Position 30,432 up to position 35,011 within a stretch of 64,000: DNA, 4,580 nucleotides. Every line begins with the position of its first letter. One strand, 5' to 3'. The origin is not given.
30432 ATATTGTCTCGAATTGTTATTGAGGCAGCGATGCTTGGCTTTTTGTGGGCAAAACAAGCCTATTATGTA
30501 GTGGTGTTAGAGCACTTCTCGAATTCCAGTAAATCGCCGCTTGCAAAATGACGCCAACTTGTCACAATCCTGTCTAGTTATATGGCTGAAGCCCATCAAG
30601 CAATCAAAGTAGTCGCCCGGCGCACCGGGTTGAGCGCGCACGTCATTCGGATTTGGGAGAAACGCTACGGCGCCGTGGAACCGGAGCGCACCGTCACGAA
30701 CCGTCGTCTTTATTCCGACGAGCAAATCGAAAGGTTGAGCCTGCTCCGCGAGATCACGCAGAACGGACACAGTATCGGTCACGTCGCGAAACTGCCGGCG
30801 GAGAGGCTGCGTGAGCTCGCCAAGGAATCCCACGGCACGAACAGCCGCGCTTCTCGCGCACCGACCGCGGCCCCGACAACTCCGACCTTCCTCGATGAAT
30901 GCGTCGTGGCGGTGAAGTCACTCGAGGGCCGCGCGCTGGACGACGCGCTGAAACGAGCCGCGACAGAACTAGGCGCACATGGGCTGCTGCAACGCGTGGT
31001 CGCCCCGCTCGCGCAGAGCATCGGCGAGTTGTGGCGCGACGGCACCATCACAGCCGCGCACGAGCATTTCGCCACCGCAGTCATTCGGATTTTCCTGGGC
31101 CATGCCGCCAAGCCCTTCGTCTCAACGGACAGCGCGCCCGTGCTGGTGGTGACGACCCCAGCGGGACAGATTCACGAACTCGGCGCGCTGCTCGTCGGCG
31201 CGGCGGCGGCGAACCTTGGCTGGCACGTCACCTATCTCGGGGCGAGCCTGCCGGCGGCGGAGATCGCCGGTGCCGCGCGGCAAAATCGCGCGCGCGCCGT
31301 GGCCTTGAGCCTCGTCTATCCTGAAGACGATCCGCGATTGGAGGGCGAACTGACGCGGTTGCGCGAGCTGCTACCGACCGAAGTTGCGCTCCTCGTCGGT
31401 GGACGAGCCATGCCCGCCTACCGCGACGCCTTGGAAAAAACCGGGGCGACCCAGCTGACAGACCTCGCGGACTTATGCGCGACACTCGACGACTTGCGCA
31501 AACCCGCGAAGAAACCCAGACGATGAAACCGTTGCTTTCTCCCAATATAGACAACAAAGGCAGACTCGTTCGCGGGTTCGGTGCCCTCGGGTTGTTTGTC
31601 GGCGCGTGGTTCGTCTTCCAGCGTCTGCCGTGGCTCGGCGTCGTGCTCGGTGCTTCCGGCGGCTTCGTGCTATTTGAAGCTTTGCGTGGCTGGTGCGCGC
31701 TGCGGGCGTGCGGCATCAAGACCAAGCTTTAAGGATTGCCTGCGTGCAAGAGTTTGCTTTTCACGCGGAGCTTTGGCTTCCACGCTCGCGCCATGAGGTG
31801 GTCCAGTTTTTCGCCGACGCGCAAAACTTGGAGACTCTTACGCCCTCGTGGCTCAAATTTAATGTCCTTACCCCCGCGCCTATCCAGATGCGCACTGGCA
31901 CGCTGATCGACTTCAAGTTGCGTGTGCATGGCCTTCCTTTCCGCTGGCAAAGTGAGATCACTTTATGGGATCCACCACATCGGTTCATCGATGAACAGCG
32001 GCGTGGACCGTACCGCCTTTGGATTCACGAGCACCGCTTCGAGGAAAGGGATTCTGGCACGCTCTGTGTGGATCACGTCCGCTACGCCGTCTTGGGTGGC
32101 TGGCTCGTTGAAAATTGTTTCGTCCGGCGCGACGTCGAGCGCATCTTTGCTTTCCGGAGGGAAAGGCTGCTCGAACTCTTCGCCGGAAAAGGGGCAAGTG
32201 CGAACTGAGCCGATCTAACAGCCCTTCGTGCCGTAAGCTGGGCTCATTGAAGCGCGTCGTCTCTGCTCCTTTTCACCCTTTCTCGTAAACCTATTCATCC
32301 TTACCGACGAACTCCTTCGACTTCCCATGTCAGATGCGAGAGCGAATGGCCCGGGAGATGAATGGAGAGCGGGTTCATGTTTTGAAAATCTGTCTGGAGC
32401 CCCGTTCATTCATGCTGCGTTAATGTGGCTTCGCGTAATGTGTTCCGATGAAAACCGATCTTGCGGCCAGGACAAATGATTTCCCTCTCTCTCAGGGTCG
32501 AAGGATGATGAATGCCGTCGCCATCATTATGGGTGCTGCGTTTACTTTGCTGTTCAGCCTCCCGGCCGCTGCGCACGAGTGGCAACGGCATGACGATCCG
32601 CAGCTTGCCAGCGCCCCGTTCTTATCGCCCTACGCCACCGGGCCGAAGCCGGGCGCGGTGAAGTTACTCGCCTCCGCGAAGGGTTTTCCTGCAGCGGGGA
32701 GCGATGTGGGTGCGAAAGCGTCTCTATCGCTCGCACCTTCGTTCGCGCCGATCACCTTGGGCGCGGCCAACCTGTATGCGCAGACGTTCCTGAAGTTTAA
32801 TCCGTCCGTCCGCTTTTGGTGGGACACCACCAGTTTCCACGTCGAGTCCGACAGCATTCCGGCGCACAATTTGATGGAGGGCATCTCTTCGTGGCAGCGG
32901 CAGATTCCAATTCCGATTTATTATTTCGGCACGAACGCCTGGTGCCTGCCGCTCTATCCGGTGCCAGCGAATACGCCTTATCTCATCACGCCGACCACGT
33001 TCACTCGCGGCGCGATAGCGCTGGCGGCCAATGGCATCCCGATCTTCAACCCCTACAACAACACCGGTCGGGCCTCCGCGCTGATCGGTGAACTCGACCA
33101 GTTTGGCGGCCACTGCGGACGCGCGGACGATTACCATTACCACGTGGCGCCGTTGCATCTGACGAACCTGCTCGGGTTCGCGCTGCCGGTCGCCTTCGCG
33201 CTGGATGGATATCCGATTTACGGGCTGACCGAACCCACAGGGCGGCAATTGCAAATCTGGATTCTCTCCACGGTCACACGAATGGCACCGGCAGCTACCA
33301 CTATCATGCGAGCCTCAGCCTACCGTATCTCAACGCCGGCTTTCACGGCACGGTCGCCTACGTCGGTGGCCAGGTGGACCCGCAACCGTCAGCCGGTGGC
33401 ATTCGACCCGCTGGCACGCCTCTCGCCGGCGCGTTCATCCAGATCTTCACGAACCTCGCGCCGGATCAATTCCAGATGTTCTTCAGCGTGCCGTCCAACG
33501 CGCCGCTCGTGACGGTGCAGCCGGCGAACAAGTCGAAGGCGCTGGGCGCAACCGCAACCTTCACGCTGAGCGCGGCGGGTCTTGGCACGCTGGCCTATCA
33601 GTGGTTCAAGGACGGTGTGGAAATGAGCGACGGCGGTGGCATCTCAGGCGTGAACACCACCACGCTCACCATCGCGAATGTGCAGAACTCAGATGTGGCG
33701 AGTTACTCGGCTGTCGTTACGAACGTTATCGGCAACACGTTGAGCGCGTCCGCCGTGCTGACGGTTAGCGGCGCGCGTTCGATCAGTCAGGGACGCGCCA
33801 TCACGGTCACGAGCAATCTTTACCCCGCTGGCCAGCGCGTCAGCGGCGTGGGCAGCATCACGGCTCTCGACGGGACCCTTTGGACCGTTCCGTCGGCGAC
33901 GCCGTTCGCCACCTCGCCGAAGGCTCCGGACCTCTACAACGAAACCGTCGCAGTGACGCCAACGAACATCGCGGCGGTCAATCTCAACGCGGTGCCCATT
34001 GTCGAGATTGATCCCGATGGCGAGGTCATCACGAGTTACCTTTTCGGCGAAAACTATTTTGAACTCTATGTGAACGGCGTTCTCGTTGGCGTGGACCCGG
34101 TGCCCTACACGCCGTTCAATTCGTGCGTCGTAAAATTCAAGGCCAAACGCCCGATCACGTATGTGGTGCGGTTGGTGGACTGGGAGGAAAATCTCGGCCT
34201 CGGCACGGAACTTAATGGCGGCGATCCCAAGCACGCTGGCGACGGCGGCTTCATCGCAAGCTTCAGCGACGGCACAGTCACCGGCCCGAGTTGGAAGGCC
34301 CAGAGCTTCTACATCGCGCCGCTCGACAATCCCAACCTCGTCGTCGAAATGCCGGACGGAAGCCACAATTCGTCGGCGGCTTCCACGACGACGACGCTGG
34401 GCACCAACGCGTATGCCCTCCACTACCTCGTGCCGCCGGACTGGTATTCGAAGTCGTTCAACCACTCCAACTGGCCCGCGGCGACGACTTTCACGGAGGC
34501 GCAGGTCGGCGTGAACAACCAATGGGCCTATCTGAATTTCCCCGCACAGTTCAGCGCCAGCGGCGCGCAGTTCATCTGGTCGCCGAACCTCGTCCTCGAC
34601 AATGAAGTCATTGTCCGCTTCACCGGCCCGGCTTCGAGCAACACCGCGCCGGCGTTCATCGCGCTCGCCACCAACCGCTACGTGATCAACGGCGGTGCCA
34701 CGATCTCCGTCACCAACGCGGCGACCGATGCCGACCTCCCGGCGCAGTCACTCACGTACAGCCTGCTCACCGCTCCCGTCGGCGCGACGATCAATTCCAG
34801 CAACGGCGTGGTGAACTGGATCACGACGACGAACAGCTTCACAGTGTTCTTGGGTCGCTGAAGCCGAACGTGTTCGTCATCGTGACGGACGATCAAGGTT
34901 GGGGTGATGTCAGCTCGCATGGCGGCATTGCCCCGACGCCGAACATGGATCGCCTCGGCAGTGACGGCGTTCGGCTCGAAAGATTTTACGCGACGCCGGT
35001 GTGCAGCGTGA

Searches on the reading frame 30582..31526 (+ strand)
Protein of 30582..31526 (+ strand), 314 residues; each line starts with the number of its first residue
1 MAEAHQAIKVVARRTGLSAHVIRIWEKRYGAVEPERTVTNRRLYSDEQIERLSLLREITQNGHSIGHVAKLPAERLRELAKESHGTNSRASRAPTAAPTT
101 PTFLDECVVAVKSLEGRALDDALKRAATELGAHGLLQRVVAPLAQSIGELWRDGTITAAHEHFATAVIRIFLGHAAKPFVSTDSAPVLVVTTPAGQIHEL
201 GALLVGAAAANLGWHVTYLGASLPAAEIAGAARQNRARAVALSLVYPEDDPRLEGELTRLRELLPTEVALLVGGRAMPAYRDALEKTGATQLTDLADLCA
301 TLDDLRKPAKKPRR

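Call 39: search_protein_families(library=pfam, proteins=[window:30582-31526:+], max_evalue=0.001)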
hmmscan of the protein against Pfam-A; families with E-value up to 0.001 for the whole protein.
window:30582-31526:+ (314 aa): 5 families
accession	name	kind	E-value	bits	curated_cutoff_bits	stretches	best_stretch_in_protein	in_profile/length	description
PF13411.12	MerR_1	-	7.4e-17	61.7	21.6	1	8-71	3-65/69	MerR HTH family regulatory protein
PF02310.24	B12-binding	-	2e-11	44.2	32.1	1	188-285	3-100/121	B12 binding domain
PF00376.29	MerR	-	3.4e-08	33.6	28.2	1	8-44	2-38/38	MerR family regulatory protein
PF02607.22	B12-binding_2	-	2.5e-07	31.2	23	1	106-170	4-68/74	B12 binding domain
PF01527.26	HTH_Tnp_1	-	0.00045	20.8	24.1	0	3-30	21-49/75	Transposase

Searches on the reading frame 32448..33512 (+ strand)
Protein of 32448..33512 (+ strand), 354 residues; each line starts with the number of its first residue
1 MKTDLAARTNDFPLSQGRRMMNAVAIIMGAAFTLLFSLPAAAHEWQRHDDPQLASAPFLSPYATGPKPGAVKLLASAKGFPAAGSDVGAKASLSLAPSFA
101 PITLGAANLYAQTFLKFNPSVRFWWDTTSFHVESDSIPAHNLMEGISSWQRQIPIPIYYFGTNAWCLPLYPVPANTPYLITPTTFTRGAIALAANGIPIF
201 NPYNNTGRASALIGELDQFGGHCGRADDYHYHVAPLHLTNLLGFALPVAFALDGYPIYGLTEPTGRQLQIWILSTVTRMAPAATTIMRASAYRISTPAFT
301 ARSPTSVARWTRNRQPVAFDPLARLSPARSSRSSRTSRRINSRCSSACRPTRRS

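Call 39: search_protein_families(library=pfam, proteins=[window:32448-33512:+], max_evalue=0.001)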
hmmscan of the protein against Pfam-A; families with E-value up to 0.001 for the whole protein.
window:32448-33512:+ (354 aa): 1 family
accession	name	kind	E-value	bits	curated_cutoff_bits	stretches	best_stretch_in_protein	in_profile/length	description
PF14240.11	YHYH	-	4.6e-08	33.7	25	1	165-260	2-109/193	YHYH protein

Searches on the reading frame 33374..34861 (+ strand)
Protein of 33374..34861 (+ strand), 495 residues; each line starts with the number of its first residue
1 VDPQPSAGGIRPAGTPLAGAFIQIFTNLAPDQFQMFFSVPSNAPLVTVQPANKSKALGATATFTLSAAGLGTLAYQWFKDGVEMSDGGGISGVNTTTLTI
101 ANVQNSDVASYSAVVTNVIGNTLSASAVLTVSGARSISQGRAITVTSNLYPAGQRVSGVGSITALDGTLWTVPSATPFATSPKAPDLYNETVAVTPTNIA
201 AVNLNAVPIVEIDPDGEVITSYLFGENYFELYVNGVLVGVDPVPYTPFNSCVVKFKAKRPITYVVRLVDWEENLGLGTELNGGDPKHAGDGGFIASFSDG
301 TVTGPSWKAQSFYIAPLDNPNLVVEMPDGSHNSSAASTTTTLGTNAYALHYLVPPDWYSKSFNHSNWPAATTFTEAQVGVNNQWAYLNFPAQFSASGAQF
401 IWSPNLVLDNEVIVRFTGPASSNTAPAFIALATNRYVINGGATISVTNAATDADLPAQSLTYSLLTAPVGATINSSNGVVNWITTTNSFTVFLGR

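Call 39: search_protein_families(library=pfam, proteins=[window:33374-34861:+], max_evalue=0.001)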
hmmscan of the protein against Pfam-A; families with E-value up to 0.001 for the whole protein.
window:33374-34861:+ (495 aa): 2 families
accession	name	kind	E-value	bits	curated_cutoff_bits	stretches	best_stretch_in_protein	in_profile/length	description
PF07679.22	I-set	-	6.4e-09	36.2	23.7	1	46-131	3-90/90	Immunoglobulin I-set domain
PF13927.12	Ig_3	-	9.4e-08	32.9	30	1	44-117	2-78/78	Immunoglobulin domain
